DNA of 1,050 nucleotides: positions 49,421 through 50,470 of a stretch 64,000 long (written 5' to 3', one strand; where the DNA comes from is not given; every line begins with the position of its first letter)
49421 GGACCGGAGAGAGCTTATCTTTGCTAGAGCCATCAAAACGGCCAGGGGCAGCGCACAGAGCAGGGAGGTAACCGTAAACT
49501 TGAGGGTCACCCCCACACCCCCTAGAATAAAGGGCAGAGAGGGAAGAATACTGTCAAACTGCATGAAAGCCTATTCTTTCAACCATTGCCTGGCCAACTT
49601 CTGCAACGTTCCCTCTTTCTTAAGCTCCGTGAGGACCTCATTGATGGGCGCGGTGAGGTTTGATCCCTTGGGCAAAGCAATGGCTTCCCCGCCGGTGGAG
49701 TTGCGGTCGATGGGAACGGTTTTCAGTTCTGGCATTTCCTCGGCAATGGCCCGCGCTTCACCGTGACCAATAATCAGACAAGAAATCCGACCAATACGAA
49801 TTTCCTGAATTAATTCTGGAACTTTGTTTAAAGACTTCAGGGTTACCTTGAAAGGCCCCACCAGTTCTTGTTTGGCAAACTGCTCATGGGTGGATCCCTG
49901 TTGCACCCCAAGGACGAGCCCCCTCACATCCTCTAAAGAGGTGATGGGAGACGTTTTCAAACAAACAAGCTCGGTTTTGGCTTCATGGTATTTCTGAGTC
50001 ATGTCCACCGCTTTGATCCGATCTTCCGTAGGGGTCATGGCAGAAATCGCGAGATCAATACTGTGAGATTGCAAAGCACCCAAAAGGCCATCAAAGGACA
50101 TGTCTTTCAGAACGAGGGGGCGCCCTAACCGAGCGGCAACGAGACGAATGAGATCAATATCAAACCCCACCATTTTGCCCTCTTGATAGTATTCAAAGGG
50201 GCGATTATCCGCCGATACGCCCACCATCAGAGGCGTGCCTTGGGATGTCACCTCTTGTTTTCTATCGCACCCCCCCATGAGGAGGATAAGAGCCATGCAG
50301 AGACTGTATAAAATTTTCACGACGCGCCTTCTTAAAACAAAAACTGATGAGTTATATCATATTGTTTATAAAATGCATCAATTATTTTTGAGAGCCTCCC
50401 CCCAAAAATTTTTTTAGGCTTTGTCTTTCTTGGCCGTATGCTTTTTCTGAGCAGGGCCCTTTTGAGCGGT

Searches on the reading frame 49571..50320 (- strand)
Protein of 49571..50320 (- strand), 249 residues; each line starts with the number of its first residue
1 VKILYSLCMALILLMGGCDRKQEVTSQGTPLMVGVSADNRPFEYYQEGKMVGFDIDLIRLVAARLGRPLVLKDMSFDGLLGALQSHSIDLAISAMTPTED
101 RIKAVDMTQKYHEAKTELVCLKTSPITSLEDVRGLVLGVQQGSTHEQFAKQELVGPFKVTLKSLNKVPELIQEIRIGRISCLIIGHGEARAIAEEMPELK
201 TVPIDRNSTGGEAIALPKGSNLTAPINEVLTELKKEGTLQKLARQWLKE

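Call 9: find_encoding_contigs(protein=window:49571-50320:-, flank=10000, max_places=1)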
Protein window:49571-50320:- (249 aa): 20 contigs read that carry it; 1 place shown.
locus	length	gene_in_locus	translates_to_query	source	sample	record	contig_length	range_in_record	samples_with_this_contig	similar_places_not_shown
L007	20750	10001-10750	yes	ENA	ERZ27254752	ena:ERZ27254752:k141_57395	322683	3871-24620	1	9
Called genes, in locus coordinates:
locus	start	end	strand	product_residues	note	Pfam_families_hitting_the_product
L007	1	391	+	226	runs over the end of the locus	PF07650:KH_2, PF00189:Ribosomal_S3_C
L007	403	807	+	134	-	PF00252:Ribosomal_L16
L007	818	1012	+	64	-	PF00831:Ribosomal_L29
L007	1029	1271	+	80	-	PF00366:Ribosomal_S17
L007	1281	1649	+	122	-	PF00238:Ribosomal_L14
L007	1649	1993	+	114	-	PF00467:KOW, PF17136:ribosomal_L24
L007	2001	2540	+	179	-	PF00281:Ribosomal_L5, PF00673:Ribosomal_L5_C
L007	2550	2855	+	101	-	PF00253:Ribosomal_S14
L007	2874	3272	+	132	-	PF00410:Ribosomal_S8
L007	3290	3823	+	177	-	PF00347:Ribosomal_L6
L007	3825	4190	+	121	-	PF00861:Ribosomal_L18p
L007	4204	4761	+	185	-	PF00333:Ribosomal_S5, PF03719:Ribosomal_S5_C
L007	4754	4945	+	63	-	PF00327:Ribosomal_L30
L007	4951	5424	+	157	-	PF00828:Ribosomal_L27A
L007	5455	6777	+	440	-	PF00344:SecY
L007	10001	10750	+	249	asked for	PF10613:Lig_chan-Glu_bd (weak), PF00497:SBP_bac_3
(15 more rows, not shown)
